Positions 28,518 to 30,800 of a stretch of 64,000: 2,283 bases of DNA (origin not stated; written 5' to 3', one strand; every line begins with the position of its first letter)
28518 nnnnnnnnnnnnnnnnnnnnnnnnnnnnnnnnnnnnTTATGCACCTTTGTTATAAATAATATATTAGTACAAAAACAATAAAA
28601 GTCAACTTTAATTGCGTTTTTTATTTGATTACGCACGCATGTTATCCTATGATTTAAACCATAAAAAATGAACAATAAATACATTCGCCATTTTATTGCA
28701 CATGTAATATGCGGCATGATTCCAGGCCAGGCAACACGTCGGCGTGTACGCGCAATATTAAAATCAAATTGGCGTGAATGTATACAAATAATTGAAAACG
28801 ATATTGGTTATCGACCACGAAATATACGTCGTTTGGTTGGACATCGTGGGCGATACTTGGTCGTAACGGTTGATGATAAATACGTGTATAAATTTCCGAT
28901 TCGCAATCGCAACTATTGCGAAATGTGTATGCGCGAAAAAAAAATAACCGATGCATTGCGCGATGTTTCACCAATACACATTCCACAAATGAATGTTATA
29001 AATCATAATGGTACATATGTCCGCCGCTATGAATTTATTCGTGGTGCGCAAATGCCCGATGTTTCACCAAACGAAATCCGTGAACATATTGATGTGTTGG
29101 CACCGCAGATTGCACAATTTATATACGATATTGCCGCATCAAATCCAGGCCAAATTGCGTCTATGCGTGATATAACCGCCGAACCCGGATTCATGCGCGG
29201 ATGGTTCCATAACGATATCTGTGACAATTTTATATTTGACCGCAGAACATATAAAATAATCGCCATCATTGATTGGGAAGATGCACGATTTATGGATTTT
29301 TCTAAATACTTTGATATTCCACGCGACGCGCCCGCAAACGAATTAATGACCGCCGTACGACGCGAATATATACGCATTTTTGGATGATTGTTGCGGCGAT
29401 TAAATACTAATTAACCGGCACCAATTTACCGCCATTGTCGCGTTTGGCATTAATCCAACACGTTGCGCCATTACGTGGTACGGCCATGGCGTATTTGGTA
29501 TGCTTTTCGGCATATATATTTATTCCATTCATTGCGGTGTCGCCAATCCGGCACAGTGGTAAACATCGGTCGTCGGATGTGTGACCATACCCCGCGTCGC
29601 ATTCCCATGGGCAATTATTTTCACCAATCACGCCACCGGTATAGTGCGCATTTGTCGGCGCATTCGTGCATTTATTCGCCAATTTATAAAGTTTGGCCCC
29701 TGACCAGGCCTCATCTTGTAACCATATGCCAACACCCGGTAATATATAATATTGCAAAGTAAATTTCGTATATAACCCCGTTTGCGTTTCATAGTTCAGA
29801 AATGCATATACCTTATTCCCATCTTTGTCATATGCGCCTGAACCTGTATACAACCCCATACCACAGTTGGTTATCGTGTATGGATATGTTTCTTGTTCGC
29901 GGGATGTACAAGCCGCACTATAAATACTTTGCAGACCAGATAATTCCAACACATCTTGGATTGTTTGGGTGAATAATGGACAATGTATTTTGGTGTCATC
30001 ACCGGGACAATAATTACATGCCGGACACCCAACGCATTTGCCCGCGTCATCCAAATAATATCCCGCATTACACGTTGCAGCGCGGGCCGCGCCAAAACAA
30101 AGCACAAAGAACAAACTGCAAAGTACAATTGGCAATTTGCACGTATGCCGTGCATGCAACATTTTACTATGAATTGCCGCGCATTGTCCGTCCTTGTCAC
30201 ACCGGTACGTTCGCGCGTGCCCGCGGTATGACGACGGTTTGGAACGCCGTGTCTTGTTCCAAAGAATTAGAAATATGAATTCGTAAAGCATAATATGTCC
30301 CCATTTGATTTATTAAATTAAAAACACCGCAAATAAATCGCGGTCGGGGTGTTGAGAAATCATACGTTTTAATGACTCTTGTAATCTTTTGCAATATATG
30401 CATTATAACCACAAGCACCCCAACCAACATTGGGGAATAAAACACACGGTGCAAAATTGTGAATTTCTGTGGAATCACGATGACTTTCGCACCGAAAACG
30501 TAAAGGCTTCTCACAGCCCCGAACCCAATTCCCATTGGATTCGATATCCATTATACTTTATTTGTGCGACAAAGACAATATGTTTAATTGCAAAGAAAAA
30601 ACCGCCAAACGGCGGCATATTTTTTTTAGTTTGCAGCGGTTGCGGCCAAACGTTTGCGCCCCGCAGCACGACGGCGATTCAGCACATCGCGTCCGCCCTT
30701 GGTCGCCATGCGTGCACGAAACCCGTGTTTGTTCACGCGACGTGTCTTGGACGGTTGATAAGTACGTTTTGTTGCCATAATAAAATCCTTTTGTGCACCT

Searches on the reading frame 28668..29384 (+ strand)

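Call 54: search_protein_families(library=pfam, proteins=[window:28668-29384:+], max_evalue=0.01)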
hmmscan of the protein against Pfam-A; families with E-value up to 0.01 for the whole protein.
window:28668-29384:+ (239 aa): 1 family
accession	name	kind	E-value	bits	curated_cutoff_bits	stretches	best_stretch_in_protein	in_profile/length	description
PF01636.29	APH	-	6.7e-08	33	23.2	1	174-211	165-202/239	Phosphotransferase enzyme family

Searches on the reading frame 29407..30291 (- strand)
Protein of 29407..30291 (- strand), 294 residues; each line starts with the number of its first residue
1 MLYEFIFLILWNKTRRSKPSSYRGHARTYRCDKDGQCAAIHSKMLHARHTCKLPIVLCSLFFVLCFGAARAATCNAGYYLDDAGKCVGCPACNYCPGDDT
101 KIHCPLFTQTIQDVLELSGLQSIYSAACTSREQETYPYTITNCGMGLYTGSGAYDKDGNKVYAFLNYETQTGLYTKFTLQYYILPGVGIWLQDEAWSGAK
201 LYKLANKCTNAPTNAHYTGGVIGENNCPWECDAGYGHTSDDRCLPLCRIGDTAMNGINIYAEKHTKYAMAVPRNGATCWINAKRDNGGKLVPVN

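Call 14: find_encoding_contigs(protein=window:29407-30291:-, flank=3000, max_places=6)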
Protein window:29407-30291:- (294 aa): 7 contigs read that carry it; 3 places shown.
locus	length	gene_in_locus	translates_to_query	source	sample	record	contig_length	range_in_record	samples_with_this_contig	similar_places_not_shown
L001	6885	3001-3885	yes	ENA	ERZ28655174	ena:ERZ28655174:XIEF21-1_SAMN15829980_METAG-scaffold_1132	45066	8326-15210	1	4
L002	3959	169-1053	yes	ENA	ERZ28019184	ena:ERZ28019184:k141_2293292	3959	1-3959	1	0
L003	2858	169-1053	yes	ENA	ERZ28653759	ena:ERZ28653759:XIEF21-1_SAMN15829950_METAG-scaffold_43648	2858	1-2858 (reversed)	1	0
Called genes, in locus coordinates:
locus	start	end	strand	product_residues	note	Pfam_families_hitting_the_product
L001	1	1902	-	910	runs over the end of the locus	PF00521:DNA_topoisoIV, PF03989:DNA_gyraseA_C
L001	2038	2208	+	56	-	-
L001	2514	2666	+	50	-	PF00468:Ribosomal_L34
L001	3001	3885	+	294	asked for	-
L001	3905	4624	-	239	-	PF01636:APH (faint)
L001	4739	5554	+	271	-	-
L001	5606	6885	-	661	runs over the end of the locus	PF05649:Peptidase_M13_N, PF01431:Peptidase_M13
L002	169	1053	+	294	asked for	-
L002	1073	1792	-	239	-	-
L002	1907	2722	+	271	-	-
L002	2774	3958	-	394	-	?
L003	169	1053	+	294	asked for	-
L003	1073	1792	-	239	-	PF01636:APH (faint)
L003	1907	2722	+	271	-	-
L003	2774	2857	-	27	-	?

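Call 54: search_protein_families(library=pfam, proteins=[window:29410-30291:-], max_evalue=0.01)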
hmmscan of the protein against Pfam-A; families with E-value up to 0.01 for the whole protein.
window:29410-30291:- (294 aa): 1 family
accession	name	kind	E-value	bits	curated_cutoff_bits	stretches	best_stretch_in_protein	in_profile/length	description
PF23091.2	TNFR_ELAPOR1_6th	-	0.0076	16.6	33.2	1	74-109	2-37/41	ELAPOR1-like, TNF receptor-like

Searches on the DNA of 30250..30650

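Call 5: search_rna_families(source=window, start=30250, end=30650, threshold=evalue, max_evalue=10, show_alignments=3)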
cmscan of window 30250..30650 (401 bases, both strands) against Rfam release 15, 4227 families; matches with E-value up to 10: 10.
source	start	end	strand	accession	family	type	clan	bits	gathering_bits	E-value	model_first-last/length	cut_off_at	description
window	30332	30431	-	RF03744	MIR3704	Gene; miRNA;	-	16.8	60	2.2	1-108/108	no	MIR3704 microRNA precursor family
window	30558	30625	-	RF02900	AaHKsRNA82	Gene; sRNA;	-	16.5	51.4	9.2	1-81/81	no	Aggregatibacter sRNA 82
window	30405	30443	+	RF01342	CRISPR-DR32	Gene; CRISPR;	-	16.2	48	5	1-37/37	no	CRISPR RNA direct repeat element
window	30595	30631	-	RF01343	CRISPR-DR33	Gene; CRISPR;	-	15.7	39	1.8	1-37/37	no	CRISPR RNA direct repeat element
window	30537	30628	+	RF02432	SpF25_sRNA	Gene; sRNA;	-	15.4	48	7.3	1-102/102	no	Streptococcus sRNA SpF25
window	30552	30629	+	RF02059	STnc50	Gene; sRNA;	-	15.3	55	8.4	1-84/84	no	Salmonella enterica sRNA STnc40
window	30508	30550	-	RF03707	mir-1892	Gene; miRNA;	-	14.1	86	5.1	1-80/80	no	mir-1892 microRNA precursor family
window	30265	30345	+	RF00524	R2_retro_el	Cis-reg;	-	14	38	1.3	1-212/212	no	R2 RNA element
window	30433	30650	+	RF04321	tmRNA_permuted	Gene;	-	12.5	47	1.9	1-213/213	no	permuted transfer-messenger RNA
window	30626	30650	+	RF03163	c4-a1b1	Gene; antisense;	CL00128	11.3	46.7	3.6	1-25/53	3'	a1, b1 targets of C4 antisense RNA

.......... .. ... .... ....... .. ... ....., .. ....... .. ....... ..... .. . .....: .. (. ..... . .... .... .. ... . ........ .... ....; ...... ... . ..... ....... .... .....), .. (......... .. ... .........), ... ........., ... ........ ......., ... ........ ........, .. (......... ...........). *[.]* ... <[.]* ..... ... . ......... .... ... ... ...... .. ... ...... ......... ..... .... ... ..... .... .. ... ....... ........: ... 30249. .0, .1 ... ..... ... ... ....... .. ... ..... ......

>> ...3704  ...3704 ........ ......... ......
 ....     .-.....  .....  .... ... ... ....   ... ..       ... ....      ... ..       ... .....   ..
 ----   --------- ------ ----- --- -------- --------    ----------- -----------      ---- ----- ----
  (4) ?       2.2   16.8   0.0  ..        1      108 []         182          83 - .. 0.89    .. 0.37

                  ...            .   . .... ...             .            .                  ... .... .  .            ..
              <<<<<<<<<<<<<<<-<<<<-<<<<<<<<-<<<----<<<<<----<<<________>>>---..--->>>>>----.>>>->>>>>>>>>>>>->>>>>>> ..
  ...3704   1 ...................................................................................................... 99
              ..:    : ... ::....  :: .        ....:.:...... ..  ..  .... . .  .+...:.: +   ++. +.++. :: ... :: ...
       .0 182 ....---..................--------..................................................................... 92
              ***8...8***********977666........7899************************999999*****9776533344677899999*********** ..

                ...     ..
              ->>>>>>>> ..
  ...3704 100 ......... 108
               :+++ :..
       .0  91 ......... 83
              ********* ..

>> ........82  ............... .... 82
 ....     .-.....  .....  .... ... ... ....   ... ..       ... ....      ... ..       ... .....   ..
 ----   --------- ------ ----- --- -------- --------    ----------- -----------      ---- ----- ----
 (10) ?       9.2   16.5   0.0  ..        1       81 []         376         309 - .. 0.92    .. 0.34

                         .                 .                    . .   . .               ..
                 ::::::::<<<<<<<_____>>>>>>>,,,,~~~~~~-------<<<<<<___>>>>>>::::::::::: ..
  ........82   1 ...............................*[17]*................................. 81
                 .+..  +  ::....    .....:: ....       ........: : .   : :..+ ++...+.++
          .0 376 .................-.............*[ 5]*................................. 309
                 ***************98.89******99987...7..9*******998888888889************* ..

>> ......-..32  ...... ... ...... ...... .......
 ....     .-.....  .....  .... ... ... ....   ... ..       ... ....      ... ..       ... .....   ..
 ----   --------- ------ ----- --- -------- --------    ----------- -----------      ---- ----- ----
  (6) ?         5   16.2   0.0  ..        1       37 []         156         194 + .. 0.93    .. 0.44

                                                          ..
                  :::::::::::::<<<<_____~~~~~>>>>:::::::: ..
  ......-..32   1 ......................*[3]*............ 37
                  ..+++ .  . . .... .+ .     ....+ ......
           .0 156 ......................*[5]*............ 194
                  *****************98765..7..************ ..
